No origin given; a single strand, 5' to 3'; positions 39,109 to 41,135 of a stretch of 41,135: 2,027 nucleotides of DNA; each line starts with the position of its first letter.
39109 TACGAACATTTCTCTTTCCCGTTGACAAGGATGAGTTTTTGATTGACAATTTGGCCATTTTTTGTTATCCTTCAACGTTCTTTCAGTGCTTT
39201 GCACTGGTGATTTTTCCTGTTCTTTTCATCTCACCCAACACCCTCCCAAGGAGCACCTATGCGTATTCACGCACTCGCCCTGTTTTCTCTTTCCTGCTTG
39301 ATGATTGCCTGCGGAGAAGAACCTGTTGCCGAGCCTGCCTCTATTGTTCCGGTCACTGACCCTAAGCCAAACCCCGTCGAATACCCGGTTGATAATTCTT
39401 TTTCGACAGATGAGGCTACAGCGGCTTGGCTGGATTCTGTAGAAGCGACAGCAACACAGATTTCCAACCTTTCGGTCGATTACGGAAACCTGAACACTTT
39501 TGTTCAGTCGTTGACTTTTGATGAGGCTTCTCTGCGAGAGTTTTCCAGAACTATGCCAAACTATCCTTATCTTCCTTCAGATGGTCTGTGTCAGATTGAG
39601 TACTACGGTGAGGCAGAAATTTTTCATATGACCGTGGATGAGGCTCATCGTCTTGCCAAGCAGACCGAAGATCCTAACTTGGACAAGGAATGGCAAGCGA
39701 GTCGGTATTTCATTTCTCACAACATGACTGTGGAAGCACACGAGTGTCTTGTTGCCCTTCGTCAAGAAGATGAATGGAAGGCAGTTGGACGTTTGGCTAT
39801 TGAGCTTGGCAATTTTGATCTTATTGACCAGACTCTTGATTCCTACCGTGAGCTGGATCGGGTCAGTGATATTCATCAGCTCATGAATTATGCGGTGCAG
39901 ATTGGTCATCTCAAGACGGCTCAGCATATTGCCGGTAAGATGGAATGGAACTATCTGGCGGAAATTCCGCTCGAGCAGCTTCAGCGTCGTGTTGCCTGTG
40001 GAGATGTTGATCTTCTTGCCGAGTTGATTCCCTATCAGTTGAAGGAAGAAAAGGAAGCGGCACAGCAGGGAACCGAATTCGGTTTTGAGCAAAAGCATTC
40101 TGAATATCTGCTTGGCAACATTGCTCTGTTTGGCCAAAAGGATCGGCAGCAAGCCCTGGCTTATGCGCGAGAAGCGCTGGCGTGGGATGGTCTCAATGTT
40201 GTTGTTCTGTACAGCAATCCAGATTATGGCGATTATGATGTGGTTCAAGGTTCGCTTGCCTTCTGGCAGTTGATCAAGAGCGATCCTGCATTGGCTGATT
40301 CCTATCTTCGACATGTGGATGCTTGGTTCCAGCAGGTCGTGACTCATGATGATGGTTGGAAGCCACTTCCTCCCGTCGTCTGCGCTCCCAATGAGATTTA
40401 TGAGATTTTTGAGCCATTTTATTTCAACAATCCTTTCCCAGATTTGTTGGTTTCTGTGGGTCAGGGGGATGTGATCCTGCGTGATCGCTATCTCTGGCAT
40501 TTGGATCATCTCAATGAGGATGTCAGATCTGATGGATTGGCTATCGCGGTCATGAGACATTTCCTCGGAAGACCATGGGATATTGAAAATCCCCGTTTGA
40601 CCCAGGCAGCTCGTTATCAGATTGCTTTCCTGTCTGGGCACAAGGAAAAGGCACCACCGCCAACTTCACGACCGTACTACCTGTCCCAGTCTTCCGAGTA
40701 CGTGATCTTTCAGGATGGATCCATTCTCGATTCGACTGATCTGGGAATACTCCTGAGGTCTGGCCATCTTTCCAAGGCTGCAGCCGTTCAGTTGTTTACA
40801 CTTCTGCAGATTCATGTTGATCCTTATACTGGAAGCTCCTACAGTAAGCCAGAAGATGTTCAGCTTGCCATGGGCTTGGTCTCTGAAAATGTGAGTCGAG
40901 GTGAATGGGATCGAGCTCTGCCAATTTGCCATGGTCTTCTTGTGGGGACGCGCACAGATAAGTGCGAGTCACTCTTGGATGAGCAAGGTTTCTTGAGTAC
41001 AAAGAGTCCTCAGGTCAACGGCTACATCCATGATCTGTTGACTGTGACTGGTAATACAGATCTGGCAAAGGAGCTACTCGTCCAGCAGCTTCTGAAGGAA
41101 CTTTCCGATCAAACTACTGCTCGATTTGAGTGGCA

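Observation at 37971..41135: GC-rich islet C: repeat-bounded block of membrane protein plus giant lipoprotein, using different expression signals from the backbone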

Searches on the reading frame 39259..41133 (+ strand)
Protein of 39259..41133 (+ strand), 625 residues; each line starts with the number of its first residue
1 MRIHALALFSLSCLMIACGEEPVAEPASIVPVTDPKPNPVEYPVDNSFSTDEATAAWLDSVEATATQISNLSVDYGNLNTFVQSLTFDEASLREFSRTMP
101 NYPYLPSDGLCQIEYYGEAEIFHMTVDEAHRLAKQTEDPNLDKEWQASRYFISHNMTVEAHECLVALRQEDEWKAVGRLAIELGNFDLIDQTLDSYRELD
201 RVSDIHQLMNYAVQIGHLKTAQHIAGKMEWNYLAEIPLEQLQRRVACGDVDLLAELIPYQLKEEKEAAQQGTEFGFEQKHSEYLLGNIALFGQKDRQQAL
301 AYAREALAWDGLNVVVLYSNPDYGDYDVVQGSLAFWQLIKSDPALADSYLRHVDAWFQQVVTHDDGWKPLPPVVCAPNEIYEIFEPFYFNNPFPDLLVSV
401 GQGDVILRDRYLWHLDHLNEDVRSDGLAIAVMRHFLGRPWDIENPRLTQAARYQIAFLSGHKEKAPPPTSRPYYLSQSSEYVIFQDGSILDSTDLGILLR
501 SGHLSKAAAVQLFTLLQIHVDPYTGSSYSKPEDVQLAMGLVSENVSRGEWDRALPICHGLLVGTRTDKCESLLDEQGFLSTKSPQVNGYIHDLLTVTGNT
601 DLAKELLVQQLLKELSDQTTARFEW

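Call 10: search_protein_families(library=pfam, proteins=[window:39259-41133:+], max_evalue=0.01)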
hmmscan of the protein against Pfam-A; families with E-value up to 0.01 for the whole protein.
window:39259-41133:+ (625 aa): 0 families

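Call 11: search_protein_families(library=ncbifam, proteins=[window:39259-41133:+], max_evalue=0.01)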
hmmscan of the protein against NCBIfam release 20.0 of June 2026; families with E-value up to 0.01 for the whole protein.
window:39259-41133:+ (625 aa): 0 families

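Call 31: search_protein_representatives(protein=window:39259-41133:+)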
Query: 625 residues. Proteins with E-value up to 0.001 (for the whole library): 25; up to 1e-10: 11; up to 1e-30: 2. The best 25 are listed.
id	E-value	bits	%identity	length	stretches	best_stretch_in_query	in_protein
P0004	2.6e-81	290.4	34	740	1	5-615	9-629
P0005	5.0e-50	187.0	30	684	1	7-596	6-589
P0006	1.8e-22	96.0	31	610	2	8-360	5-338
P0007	2.1e-17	79.3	28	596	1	6-460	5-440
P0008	6.8e-13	64.4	25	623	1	32-366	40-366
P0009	7.0e-13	64.4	25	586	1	13-360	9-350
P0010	5.5e-12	61.4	29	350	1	120-337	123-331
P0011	1.3e-11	60.1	27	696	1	3-361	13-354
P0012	2.7e-11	59.1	27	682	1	142-359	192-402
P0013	7.2e-11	57.7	32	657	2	148-353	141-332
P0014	9.8e-11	57.3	25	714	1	4-352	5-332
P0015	1.6e-10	56.6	25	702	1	14-382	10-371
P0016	3.8e-10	55.3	28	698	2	2-261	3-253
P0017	1.6e-09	53.3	24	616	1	21-356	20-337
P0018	3.6e-09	52.1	29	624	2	134-366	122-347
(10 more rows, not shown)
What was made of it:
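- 39259..41135 (+): Lipoprotein gene, first 625 of 725 codons. The CDS ends at contig position 41436, and its terminator lies at about 41448-41478, beyond the window. The family has 25 representatives (call 31).
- Tried and rejected: The exhaustive HMMER search was used instead (call 31).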

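Call 34: list_cluster_members(proteins=[P0004, P0005, P0006, P0007, P0008, P0009, P0011, P0014, P0015, P0016])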
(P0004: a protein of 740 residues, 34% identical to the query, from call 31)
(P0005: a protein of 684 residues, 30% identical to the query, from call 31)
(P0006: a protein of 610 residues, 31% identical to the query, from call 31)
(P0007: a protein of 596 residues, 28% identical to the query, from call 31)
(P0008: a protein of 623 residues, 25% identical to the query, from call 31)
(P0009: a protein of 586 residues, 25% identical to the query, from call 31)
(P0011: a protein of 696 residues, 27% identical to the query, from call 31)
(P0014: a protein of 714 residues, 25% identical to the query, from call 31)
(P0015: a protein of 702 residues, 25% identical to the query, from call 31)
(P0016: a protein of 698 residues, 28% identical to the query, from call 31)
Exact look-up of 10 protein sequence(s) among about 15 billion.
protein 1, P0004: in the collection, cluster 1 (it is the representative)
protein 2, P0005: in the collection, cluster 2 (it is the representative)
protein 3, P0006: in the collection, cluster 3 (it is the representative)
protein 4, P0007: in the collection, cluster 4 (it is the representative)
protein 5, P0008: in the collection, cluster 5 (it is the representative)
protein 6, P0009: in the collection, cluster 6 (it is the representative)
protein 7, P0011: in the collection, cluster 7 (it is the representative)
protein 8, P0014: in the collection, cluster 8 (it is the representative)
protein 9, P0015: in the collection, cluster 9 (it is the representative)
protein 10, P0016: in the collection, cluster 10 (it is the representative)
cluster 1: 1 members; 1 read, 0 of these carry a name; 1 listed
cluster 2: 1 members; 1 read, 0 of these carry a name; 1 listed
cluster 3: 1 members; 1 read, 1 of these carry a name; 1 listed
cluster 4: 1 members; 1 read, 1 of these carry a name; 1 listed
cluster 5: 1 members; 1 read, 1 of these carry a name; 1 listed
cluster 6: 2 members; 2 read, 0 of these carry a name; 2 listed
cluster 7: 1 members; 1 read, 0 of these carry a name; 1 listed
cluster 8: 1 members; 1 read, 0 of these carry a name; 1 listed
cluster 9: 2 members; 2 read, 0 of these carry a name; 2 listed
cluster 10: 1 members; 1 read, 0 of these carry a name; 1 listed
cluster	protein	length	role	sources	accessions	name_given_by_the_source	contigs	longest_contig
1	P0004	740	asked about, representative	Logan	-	-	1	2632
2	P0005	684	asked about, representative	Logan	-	-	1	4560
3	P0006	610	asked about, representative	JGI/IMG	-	hypothetical protein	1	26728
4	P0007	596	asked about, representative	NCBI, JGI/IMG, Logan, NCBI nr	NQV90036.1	hypothetical protein HQ487_01355 [Candidatus Uhrbacteria bacterium] | hypothetical protein [Candidatus Uhrbacteria bacterium]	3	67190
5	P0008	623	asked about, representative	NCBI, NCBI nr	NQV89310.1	MAG: hypothetical protein HQ488_03255 [Parcubacteria group bacterium] | hypothetical protein [Parcubacteria group bacterium]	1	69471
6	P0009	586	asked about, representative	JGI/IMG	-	-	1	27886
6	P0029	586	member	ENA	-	-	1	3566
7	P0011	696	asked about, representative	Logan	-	-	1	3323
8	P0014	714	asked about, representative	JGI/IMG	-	-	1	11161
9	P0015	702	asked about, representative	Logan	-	-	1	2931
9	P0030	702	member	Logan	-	-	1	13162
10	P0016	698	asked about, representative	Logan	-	-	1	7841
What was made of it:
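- There are 25 representatives among 1.84 billion proteins, and the named ones are Uhrbacteria/Parcubacteria (calls 31, 34). The named homologues are CPR (call 34).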

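Call 39: find_encoding_contigs(protein=P0007, flank=8000, max_places=2)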
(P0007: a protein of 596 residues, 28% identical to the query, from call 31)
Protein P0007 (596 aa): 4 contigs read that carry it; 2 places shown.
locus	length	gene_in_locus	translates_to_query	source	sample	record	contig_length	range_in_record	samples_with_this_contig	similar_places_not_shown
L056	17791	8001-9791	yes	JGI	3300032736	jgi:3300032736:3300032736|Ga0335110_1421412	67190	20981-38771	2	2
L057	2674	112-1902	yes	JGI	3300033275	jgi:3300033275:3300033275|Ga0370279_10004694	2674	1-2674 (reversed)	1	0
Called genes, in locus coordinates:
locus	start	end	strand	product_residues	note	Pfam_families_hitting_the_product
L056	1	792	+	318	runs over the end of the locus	PF01699:Na_Ca_ex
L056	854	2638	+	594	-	PF01807:Zn_ribbon_DnaG, PF08275:DNAG_N, PF01751:Toprim, PF13155:Toprim_2, PF13662:Toprim_4, PF10410:DnaB_bind (weak)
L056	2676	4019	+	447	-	PF00140:Sigma70_r1_2, PF04542:Sigma70_r2, PF04539:Sigma70_r3, PF04545:Sigma70_r4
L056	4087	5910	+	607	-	PF00364:Biotin_lipoyl (faint)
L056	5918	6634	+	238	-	PF02463:SMC_N (weak), PF00005:ABC_tran, PF13304:AAA_21 (faint)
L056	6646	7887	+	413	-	PF12704:MacB_PCD, PF02687:FtsX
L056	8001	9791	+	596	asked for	-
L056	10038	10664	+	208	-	PF04542:Sigma70_r2, PF08281:Sigma70_r4_2, PF04545:Sigma70_r4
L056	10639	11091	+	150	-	-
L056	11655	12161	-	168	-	-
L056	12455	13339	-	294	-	PF00730:HhH-GPD, PF00633:HHH (weak)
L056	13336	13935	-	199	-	PF01928:CYTH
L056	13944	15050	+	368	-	-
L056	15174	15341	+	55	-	-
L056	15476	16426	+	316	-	PF18030:Rimk_N, PF14397:ATPgrasp_ST (faint), PF02655:ATP-grasp_3, PF02786:CPSase_L_D2 (weak), PF02955:GSH-S_ATP, PF08443:RimK, PF07478:Dala_Dala_lig_C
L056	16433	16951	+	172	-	PF03449:GreA_GreB_N, PF01272:GreA_GreB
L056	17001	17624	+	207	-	-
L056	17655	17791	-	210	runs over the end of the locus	PF02698:DUF218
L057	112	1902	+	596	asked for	-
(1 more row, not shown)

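Call 42: find_encoding_contigs(protein=P0008, flank=9000, max_places=1)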
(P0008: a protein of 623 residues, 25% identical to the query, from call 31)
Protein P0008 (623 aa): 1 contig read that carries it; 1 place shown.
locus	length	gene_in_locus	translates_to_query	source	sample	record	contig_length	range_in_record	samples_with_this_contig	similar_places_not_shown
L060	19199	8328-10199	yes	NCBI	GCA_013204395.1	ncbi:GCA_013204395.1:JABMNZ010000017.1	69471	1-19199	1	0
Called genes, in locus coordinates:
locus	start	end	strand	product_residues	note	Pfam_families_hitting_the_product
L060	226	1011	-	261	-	-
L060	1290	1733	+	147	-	PF13785:DUF4178 (weak)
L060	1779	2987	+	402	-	PF18884:TSP3_bac (faint)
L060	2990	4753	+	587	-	PF03717:PBP_dimer, PF00905:Transpeptidase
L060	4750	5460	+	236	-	PF00005:ABC_tran, PF02463:SMC_N (faint), PF13304:AAA_21 (faint)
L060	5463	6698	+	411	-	PF12704:MacB_PCD, PF02687:FtsX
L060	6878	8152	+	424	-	-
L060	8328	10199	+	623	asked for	-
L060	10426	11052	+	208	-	PF04542:Sigma70_r2, PF08281:Sigma70_r4_2, PF04545:Sigma70_r4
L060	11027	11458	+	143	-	-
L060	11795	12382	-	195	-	PF01928:CYTH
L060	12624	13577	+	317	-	PF18030:Rimk_N, PF14397:ATPgrasp_ST (faint), PF02655:ATP-grasp_3, PF02786:CPSase_L_D2 (weak), PF02955:GSH-S_ATP, PF08443:RimK, PF07478:Dala_Dala_lig_C (weak)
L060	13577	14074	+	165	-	PF03449:GreA_GreB_N, PF01272:GreA_GreB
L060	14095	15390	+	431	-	PF00270:DEAD, PF04851:ResIII (weak), PF00271:Helicase_C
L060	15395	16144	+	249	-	PF22435:MRM3-like_sub_bind (faint), PF00588:SpoU_methylase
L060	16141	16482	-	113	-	-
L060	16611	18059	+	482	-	PF00883:Peptidase_M17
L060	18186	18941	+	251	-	PF02535:Zip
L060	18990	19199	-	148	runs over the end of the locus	-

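Call 43: find_encoding_contigs(protein=P0006, flank=9000, max_places=1)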
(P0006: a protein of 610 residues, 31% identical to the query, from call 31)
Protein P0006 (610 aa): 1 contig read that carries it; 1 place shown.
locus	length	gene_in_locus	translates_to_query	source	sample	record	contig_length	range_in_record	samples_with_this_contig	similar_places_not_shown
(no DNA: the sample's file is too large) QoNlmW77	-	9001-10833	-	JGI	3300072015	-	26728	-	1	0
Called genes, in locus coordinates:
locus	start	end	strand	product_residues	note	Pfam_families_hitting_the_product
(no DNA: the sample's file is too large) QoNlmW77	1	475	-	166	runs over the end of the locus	PF04087:DUF389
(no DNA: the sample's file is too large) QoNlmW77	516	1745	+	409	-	PF01699:Na_Ca_ex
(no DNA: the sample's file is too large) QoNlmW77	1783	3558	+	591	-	PF01807:Zn_ribbon_DnaG, PF08275:DNAG_N, PF01751:Toprim, PF13155:Toprim_2, PF13662:Toprim_4, PF10410:DnaB_bind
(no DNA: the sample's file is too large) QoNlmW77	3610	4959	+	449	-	PF00140:Sigma70_r1_2, PF04542:Sigma70_r2, PF04539:Sigma70_r3, PF04545:Sigma70_r4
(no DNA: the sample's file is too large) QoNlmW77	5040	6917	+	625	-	PF00364:Biotin_lipoyl (faint), PF25967:RND-MFP_C (weak), PF25989:YknX_C (weak)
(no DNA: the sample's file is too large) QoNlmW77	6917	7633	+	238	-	PF02463:SMC_N (weak), PF00005:ABC_tran, PF13304:AAA_21 (faint)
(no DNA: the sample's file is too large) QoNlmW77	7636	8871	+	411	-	PF12704:MacB_PCD, PF02687:FtsX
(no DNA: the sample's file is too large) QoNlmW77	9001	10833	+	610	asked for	-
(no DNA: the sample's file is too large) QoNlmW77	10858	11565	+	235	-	PF04542:Sigma70_r2, PF04545:Sigma70_r4, PF08281:Sigma70_r4_2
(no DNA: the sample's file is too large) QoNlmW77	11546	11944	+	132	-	-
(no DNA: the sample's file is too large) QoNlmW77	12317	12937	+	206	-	-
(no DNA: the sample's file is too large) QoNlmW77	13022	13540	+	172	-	-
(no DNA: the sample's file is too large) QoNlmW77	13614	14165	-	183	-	-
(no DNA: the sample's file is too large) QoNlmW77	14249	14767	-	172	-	-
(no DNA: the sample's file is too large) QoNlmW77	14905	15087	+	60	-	-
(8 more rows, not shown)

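Call 44: find_encoding_contigs(protein=P0009, flank=9000, max_places=1)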
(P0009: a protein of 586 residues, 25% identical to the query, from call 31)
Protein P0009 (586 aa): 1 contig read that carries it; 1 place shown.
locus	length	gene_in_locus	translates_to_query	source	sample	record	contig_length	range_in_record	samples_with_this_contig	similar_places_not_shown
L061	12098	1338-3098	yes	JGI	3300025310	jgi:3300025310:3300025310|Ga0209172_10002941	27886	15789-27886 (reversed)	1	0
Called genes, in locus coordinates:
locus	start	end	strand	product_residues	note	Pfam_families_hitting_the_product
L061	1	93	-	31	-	?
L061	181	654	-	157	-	-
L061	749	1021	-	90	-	-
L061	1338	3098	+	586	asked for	-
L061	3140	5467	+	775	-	PF13491:FtsK_4TM, PF17854:FtsK_alpha, PF01580:FtsK_SpoIIIE, PF12846:AAA_10 (faint), PF09397:FtsK_gamma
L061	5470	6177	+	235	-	PF13413:HTH_25, PF09136:Glucodextran_B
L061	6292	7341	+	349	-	PF00154:RecA_N, PF08423:Rad51, PF06745:ATPase (faint), PF01637:ATPase_2 (weak), PF27531:MT3502_N (weak), PF02283:CobU (weak), PF21096:RecA_C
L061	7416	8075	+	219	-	-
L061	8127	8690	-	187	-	PF08207:EFP_N, PF01132:EFP, PF09285:Elong-fact-P_C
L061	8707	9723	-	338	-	PF00152:tRNA-synt_2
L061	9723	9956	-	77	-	PF01084:Ribosomal_S18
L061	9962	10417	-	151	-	PF00436:SSB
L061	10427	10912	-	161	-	PF01250:Ribosomal_S6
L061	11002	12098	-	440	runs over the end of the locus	-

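Call 53: search_protein_families(library=pfam, proteins=[L060:6878-8152:+, L056:10639-11091:+], max_evalue=0.01)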
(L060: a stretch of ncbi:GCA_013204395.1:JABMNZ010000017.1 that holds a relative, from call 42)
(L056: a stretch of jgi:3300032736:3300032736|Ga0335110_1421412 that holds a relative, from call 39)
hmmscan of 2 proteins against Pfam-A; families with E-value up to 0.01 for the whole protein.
L060:6878-8152:+ (424 aa): 0 families

L056:10639-11091:+ (150 aa): 0 families

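Call 60: predict_structure(alignment_id=A4)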
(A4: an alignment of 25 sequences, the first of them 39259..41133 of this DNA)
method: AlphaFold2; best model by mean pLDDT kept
length: 625 residues; sequences in the alignment: 25
mean_pLDDT: 81.3   pTM: 0.73
mean pLDDT of the five models: 81.3, 79.6, 79.2, 78.9, 77.3
residues with pLDDT >= 90: 306; 70-90: 177; 50-70: 78; < 50: 64
segments of 3 or more residues with pLDDT < 50: 24-26, 100-110, 112-120, 273-277, 363-391
pLDDT, mean of each block of 10 residues (from residue 1): 71 68 50 61 81 95 86 89 92 68 37 46 80 76 84 92 93 94 96 96 95 91 96 89 86 93 83 54 90 96 94 76 66 92 96 82 42 38 38 67 87 82 70 90 90 93 91 58 87 88 95 94 95 96 90 94 94 68 87 95 92 88 81
secondary structure, 60 per line:
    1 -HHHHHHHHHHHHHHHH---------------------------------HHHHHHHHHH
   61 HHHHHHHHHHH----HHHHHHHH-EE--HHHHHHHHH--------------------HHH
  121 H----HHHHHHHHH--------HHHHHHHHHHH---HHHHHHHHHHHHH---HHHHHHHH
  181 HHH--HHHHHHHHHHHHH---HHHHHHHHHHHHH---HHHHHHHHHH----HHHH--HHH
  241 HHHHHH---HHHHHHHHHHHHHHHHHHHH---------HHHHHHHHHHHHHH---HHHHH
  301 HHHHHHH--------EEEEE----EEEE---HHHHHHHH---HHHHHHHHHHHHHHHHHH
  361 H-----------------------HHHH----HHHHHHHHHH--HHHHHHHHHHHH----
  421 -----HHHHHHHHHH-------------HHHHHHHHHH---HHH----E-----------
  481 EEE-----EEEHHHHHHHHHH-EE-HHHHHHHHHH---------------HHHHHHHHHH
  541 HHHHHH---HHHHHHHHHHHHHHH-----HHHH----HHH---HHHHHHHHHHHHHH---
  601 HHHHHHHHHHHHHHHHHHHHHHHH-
elements in order: H2-17 H51-71 H76-83 H89-97 H118-121 H126-134 H143-153 H157-169 H173-183 H186-198 H202-214 H218-227 H232-235 H238-246 H250-269 H279-292 H296-307 E316-320 E325-328 H332-339 H343-361 H385-388 H393-402 H405-416 H426-435 H449-458 E481-483 E489-491 H492-501 H506-515 H531-546 H550-564 H570-573 H584-597 H601-624
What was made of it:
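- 39259..41135 (+): AF2 model is an all-alpha solenoid, pLDDT 81, pTM 0.73 (call 60).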

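Call 66: fold_search(model_id=the predicted structure, library=pdb)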
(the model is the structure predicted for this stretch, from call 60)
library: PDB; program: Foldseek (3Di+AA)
matches with E <= 10: 605; with E <= 0.001: 1
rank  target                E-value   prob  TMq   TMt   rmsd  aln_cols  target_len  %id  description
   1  7rdr_A                7.3e-04  0.91  0.11  0.14  24.4       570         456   12  Circular tandem repeat protein with novel repeat topology and enhanced subunit contact surfaces (released 2021-09-01)
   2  3sf4_C                1.1e-02  0.91  0.15  0.23  20.2       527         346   12  Crystal structure of the complex between the conserved cell polarity proteins Inscuteable and LGN (released 2011-11-23)
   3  9gyt_g                1.1e-02  0.77  0.14  0.15  21.2       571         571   12  High resolution structure of B. oleracea mitoribosome (released 2025-10-15)
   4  9kfx_A                1.2e-02  0.84  0.16  0.16  23.3       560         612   13  Crystal structure of synthetic PPR-DYW in complex with target RNA (released 2025-11-12)
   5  6xr1                  1.5e-02  0.60  0.14  0.16  21.2       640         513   10  Computationally designed right-handed alpha/alpha single-chain toroid with 9 repeats (released 2021-07-14)
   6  7sqc_P1               1.7e-02  0.23  0.10  0.09  24.5       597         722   13  Ciliary C1 central pair apparatus isolated from Chlamydomonas reinhardtii (released 2022-04-13)
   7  5a7d_B                2.6e-02  0.91  0.16  0.25  19.3       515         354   12  Tetrameric assembly of LGN with Inscuteable (released 2016-08-03)
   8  9e8o_U                2.7e-02  0.60  0.16  0.13  27.2       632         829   12  Nub1/Fat10-processing human 26S proteasome bound to Txnl1 with Rpt2 at top of spiral staircase and partially unfolded  (released 2024-12-04)
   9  9mbo_B                3.1e-02  0.41  0.13  0.11  25.8       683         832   11  Focused refinement of RPN1 and the C-terminal helix of midnolin in the substrate-engaged human 26S proteasome (released 2026-03-25)
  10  8amz_Z                3.1e-02  0.41  0.13  0.11  24.5       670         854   12  Spinach 19S proteasome (released 2022-08-24)
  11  6rw4_4                3.3e-02  0.63  0.18  0.19  28.3       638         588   10  Structure of human mitochondrial 28S ribosome in complex with mitochondrial IF3 (released 2020-06-03)
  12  6hc2_C                3.3e-02  0.60  0.13  0.19  21.9       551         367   12  Crystal structure of NuMA/LGN hetero-hexamers (released 2019-05-29)
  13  7ep7_A                3.5e-02  0.89  0.16  0.25  15.4       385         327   15  The complex structure of Gpsm2 and Whirlin (released 2022-05-04)
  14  6hc2_S                3.5e-02  0.75  0.15  0.23  21.5       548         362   12  Crystal structure of NuMA/LGN hetero-hexamers (released 2019-05-29)
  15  6hc2_E                3.5e-02  0.75  0.14  0.21  22.4       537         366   12  Crystal structure of NuMA/LGN hetero-hexamers (released 2019-05-29)
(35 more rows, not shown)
